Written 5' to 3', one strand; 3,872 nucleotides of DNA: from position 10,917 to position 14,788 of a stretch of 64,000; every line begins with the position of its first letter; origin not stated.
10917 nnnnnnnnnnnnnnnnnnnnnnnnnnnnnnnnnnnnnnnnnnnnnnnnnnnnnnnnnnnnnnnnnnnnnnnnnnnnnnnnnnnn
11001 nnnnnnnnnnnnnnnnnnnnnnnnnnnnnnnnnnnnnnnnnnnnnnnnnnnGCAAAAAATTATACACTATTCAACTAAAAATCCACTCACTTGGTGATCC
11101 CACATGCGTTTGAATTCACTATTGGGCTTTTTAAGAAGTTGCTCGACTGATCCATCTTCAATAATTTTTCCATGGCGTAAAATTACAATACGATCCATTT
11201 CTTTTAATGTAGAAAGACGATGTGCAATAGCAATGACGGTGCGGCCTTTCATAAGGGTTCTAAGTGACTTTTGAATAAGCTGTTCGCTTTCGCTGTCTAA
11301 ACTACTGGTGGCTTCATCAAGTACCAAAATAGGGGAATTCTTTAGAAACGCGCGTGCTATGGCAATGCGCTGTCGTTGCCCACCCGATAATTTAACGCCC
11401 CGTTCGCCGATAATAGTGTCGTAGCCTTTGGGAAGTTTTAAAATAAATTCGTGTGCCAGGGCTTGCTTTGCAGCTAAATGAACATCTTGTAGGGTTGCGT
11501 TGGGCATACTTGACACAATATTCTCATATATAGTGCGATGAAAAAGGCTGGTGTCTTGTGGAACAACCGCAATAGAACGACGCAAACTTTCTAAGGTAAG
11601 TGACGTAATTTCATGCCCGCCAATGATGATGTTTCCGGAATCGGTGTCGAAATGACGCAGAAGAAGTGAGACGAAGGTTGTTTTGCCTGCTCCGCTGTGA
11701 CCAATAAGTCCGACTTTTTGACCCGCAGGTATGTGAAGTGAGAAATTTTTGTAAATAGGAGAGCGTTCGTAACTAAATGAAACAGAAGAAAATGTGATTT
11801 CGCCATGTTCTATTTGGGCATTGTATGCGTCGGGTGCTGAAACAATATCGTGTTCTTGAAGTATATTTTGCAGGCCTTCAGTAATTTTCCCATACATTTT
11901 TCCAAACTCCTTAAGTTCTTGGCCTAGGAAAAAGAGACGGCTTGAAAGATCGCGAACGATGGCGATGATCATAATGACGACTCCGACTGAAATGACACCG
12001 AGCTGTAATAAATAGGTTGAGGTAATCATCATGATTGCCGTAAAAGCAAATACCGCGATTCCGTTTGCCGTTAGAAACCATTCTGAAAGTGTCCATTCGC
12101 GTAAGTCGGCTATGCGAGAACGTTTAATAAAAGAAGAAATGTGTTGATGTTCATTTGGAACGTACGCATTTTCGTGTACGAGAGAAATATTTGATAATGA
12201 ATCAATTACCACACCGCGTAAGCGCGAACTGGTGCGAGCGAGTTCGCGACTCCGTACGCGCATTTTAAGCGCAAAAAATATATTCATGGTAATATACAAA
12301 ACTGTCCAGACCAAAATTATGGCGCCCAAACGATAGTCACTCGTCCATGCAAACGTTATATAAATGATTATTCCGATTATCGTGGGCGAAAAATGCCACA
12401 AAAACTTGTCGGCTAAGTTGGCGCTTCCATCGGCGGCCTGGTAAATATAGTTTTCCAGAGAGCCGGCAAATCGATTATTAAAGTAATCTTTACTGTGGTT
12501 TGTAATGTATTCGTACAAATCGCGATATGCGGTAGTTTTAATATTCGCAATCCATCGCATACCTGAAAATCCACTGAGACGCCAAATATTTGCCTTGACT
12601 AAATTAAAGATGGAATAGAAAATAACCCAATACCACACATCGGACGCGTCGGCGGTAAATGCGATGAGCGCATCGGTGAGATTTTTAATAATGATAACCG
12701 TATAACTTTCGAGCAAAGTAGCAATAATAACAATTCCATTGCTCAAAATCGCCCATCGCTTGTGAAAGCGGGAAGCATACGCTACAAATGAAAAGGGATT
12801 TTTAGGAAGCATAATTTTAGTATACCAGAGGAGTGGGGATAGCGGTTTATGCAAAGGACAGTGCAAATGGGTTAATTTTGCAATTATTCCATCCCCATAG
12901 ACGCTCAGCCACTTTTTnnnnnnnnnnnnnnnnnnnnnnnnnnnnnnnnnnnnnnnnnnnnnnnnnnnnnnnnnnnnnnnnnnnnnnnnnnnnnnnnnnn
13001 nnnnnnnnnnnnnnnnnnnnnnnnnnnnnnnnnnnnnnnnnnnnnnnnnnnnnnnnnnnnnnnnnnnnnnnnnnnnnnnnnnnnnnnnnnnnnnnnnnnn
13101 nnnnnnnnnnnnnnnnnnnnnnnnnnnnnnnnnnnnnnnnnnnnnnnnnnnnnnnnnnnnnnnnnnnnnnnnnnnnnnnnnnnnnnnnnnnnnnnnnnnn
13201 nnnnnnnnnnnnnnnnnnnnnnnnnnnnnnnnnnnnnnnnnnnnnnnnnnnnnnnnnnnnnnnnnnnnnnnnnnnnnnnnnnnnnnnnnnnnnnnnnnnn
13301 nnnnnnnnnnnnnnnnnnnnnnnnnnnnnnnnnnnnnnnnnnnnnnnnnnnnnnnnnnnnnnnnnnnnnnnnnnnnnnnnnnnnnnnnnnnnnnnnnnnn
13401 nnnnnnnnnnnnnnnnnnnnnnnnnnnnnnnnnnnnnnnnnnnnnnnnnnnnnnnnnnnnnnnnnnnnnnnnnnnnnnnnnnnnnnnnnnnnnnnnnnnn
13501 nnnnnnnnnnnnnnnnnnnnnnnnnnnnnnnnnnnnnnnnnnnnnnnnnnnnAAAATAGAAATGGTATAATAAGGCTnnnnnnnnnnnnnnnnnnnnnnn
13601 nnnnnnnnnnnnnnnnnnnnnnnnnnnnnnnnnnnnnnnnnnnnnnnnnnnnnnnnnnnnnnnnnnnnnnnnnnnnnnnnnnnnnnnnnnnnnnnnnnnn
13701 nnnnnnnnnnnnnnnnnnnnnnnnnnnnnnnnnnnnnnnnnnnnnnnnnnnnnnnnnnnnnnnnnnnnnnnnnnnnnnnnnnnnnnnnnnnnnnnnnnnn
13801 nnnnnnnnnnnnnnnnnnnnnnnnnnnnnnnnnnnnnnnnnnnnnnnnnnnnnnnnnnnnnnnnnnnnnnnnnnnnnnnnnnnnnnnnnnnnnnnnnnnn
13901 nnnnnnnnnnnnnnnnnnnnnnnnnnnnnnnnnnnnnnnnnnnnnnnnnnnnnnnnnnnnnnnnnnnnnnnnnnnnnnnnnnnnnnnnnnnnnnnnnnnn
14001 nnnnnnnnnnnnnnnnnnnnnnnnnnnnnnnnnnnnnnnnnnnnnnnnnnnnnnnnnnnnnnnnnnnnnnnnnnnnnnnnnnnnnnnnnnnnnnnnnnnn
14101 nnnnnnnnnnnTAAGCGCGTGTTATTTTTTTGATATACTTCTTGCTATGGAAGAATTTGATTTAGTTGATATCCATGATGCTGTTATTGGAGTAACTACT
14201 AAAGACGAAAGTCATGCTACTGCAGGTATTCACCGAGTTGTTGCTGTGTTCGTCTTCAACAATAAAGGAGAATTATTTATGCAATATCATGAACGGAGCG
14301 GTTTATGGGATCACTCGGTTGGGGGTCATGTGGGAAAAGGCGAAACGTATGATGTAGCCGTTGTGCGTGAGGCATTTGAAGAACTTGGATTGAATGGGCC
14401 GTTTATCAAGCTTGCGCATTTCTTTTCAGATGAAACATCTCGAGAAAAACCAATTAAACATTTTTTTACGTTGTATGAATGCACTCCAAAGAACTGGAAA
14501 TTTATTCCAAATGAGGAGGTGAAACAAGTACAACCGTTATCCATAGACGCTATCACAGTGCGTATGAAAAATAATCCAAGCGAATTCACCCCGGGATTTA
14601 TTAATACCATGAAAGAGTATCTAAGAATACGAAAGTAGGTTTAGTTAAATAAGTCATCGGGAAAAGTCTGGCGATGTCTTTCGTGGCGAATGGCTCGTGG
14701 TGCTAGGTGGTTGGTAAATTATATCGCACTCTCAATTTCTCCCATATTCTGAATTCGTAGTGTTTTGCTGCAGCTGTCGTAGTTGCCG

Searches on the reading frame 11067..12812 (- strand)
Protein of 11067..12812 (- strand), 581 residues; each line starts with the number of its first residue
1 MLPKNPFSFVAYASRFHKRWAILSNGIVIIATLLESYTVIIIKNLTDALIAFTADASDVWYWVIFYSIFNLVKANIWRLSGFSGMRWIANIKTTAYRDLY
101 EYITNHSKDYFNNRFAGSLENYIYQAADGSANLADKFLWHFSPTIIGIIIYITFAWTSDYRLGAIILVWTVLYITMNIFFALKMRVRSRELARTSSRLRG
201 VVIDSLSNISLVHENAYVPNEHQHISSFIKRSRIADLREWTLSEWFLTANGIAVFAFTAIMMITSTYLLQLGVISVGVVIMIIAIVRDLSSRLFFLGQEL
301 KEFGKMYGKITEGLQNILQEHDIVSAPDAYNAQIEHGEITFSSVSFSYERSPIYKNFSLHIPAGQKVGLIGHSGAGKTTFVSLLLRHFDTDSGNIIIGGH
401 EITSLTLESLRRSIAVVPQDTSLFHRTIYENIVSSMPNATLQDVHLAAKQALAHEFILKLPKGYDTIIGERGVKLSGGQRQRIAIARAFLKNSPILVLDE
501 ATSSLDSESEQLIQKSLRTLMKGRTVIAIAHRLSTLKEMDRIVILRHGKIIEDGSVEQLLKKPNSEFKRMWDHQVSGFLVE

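Call 116: search_protein_families(library=padloc, proteins=[window:11067-12812:-], max_evalue=0.001)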
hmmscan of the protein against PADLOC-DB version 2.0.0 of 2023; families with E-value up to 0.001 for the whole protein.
window:11067-12812:- (581 aa): 4 families
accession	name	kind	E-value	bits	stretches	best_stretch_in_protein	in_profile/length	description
PDLC04135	mad3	-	1.6e-32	111.5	2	454-556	246-345/374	mads_3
PDLC04140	mad8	-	4.5e-09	34.3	1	355-537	18-238/314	mads_8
PDLC04893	PDC-S06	-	0.0001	18.8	1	493-542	645-694/862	-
PDLC04678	PDC-M49A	-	0.00089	15.6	0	469-544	543-623/681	-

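Call 118: search_protein_families(library=pfam, proteins=[window:11067-12812:-], max_evalue=0.001)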
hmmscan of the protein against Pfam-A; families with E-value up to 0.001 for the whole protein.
window:11067-12812:- (581 aa): 4 families
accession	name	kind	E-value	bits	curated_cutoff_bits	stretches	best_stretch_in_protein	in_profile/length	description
PF00005.33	ABC_tran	-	5.1e-33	115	25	1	355-503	2-137/137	ABC transporter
PF00664.28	ABC_membrane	-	8.4e-15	55.6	28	1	28-286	8-267/274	ABC transporter transmembrane region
PF02463.25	SMC_N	-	8.5e-08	32.3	40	1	391-546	135-212/220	RecF/RecN/SMC N terminal domain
PF13191.12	AAA_16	-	0.0001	23.3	32.6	1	367-520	27-159/167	AAA ATPase domain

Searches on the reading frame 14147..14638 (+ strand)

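Call 116: search_protein_families(library=padloc, proteins=[window:14147-14638:+], max_evalue=0.001)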
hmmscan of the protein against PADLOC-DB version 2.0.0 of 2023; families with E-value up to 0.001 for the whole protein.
window:14147-14638:+ (163 aa): 1 family
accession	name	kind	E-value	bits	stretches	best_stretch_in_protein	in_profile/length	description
PDLC04899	PDC-S07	-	2.6e-05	21.9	1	30-118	8-95/135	-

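Call 118: search_protein_families(library=pfam, proteins=[window:14147-14638:+], max_evalue=0.001)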
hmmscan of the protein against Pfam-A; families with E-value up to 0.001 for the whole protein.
window:14147-14638:+ (163 aa): 1 family
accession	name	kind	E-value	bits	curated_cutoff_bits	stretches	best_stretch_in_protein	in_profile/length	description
PF00293.34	NUDIX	-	1.4e-15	57.9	21.1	1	29-145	3-128/134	NUDIX domain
